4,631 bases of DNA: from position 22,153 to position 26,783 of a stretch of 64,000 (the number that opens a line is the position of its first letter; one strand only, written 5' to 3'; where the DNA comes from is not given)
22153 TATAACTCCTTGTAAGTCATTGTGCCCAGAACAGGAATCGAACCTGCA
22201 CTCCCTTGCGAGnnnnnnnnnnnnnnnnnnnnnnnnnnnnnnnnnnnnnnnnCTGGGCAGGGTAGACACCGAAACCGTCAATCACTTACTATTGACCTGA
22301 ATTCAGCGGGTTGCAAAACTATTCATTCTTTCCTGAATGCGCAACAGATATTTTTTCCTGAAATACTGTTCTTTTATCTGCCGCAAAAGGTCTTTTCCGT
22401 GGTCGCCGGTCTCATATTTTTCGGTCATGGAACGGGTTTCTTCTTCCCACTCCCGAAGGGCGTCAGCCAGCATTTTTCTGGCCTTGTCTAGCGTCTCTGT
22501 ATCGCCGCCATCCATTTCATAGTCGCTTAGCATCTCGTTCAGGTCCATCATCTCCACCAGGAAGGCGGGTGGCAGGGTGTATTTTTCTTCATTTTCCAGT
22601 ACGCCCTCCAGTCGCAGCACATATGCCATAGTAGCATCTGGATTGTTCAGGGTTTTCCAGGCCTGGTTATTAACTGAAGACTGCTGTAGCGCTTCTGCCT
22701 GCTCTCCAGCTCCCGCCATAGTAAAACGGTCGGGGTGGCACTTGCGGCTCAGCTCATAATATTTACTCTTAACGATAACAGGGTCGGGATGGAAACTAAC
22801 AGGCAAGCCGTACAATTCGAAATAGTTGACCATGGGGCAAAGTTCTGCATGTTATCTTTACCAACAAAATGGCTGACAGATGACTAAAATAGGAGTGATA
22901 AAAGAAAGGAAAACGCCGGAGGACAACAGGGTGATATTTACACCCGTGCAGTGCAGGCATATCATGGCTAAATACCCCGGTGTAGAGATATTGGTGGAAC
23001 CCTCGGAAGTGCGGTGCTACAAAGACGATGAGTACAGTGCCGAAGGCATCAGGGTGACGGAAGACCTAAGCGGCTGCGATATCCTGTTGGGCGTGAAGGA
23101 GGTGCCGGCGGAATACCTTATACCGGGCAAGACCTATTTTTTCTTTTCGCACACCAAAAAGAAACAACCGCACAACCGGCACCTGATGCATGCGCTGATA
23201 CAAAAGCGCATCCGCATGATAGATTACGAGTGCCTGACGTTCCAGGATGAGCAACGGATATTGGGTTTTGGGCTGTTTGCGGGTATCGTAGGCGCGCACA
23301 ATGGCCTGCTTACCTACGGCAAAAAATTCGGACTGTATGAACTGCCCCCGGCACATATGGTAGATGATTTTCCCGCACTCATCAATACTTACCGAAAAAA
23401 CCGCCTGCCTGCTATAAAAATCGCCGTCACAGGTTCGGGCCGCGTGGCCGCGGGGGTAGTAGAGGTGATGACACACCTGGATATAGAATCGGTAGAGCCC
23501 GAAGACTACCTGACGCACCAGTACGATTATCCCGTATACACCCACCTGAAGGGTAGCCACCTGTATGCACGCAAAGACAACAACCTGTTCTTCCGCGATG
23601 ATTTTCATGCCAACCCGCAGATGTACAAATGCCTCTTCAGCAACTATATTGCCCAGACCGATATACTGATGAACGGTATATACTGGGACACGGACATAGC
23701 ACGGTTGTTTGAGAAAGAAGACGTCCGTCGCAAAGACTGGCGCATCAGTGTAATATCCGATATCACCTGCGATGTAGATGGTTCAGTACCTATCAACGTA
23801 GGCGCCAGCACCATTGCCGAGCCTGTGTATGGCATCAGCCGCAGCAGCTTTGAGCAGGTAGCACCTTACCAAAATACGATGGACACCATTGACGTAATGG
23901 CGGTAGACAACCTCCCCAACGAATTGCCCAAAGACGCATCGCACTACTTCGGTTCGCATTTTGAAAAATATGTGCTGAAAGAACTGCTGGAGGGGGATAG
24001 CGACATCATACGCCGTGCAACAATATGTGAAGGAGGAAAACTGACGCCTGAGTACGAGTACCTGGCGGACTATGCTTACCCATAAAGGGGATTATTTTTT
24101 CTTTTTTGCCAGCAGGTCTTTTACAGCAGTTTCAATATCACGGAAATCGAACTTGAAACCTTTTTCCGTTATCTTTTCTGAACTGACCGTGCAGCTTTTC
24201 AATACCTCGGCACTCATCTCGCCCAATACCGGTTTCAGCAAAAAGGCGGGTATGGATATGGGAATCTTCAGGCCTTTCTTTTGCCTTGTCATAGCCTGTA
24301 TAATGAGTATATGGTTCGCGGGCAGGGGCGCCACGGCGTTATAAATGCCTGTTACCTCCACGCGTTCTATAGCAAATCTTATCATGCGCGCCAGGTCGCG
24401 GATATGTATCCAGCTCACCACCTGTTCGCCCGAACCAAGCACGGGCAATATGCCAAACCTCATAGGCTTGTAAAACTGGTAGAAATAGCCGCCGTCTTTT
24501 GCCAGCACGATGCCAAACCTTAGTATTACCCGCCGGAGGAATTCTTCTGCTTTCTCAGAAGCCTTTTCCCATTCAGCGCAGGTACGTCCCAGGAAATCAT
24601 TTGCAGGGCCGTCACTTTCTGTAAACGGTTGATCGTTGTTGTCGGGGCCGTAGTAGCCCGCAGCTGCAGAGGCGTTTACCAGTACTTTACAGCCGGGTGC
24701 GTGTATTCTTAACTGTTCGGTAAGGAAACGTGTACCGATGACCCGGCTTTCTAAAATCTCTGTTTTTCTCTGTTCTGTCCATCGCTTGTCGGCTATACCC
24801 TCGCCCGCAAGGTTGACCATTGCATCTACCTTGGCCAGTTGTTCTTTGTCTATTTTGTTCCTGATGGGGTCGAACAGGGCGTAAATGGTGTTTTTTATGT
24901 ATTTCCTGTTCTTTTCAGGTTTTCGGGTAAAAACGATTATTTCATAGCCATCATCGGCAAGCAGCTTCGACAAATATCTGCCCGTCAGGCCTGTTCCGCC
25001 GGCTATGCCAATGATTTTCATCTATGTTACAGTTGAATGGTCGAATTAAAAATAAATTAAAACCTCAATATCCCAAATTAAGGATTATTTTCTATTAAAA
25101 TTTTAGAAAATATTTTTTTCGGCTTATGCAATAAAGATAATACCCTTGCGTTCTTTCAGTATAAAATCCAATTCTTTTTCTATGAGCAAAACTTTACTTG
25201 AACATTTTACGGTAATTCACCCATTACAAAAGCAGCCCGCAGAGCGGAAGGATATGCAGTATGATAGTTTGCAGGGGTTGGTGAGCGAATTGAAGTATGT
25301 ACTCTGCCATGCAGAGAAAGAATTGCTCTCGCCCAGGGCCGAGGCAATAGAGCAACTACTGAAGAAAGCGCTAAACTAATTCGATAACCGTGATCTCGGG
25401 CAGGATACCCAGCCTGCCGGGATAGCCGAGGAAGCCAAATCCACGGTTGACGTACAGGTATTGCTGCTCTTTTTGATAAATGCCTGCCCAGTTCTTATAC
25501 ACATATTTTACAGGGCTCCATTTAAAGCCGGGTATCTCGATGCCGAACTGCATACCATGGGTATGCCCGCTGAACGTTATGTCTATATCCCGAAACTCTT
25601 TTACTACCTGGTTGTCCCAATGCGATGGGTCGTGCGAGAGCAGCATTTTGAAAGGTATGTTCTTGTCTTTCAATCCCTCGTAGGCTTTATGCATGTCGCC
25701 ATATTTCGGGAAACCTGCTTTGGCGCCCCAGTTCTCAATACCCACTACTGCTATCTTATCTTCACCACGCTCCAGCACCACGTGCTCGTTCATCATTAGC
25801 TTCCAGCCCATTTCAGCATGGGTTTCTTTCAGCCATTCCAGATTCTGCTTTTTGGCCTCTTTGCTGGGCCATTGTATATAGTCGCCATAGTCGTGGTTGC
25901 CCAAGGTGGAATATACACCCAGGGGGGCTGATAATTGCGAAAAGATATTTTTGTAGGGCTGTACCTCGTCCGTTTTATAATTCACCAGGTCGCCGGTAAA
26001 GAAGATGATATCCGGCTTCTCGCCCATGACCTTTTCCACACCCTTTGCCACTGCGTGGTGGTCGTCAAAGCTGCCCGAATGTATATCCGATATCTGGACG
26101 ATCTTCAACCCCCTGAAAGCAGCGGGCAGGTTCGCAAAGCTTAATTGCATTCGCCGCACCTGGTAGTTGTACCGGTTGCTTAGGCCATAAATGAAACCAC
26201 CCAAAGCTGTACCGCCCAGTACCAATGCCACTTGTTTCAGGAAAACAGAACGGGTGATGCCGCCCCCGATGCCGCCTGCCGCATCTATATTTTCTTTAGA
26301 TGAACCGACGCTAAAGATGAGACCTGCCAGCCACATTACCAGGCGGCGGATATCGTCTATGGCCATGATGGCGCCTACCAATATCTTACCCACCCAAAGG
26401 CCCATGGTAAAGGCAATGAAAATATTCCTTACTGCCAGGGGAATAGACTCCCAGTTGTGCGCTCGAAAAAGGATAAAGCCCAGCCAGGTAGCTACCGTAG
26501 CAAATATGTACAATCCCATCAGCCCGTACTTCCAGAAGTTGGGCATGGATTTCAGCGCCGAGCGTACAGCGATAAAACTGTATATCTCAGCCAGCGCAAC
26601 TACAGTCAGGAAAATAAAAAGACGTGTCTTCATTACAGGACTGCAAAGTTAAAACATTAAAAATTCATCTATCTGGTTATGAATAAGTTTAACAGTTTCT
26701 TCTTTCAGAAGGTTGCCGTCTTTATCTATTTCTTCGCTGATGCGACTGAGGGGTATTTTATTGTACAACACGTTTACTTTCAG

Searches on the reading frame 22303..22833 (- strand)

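Call 10: search_protein_families(library=pfam, proteins=[window:22303-22833:-], max_evalue=0.01)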
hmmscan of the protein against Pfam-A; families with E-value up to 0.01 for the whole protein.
window:22303-22833:- (176 aa): 2 families
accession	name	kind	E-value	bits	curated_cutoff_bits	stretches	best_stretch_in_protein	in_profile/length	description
PF07743.18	HSCB_C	-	5.3e-08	33.6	22.1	1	88-169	2-72/74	HSCB C-terminal oligomerisation domain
PF00226.36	DnaJ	-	3.6e-05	24.2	27.8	1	17-71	13-62/63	DnaJ domain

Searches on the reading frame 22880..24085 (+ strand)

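Call 10: search_protein_families(library=pfam, proteins=[window:22880-24085:+], max_evalue=0.01)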
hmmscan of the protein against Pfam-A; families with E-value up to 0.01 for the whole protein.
window:22880-24085:+ (401 aa): 1 family
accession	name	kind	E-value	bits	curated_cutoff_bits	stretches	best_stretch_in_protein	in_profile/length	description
PF05222.21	AlaDh_PNT_N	-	5.9e-19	69.1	30.4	1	5-136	1-135/136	Alanine dehydrogenase/PNT, N-terminal domain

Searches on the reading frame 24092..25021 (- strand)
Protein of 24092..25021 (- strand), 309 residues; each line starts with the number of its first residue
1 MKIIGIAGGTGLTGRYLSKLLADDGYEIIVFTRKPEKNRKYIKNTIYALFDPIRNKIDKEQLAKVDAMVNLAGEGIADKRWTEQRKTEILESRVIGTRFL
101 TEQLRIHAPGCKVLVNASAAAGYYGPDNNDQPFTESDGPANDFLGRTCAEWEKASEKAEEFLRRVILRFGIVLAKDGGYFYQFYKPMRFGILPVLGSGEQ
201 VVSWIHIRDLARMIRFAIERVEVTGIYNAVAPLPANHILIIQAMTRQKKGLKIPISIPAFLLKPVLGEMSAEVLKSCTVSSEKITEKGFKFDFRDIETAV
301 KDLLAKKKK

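Call 10: search_protein_families(library=pfam, proteins=[window:24092-25021:-], max_evalue=0.01)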
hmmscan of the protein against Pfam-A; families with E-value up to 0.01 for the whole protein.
window:24092-25021:- (309 aa): 6 families
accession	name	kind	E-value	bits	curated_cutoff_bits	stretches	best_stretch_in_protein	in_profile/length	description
PF01370.27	Epimerase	-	3.6e-21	76.1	20.9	1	6-228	3-238/240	NAD dependent epimerase/dehydratase family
PF08338.16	DUF1731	-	1.4e-13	50.8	27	1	257-303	1-47/47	Domain of unknown function (DUF1731)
PF16363.11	GDP_Man_Dehyd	-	4e-07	30.2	27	1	6-136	2-144/332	GDP-mannose 4,6 dehydratase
PF13460.12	NAD_binding_10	-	0.0032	17.8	27.2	1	8-75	1-71/184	NAD(P)H-binding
PF01118.30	Semialdhyde_dh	-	0.0033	18.3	26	1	4-88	2-90/121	Semialdehyde dehydrogenase, NAD binding domain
PF04321.23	RmlD_sub_bind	-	0.0038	16.8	27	1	4-219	3-198/287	RmlD substrate binding domain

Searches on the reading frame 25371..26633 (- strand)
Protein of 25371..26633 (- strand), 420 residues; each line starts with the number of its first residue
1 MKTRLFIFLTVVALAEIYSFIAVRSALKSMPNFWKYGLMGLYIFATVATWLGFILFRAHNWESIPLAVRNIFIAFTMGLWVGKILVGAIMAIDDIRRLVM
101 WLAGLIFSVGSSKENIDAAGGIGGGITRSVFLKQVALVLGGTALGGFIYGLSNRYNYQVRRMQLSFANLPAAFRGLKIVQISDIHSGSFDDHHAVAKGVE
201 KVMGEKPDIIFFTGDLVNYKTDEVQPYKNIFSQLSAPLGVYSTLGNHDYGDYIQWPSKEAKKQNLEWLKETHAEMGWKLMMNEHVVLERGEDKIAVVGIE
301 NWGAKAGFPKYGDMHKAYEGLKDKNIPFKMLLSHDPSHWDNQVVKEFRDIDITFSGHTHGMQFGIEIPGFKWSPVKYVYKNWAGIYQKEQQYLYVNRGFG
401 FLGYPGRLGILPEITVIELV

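Call 67: search_protein_families(library=pfam, proteins=[window:25371-26633:-], max_evalue=0.00001)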
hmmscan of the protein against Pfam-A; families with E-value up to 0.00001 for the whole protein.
window:25371-26633:- (420 aa): 2 families
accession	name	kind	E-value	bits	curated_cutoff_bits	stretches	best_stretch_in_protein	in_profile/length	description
PF00149.33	Metallophos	-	7.2e-18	66.1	21.5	1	176-360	1-190/191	Calcineurin-like phosphoesterase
PF12850.12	Metallophos_2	-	1.7e-08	35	27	1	177-360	2-118/154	Calcineurin-like phosphoesterase superfamily domain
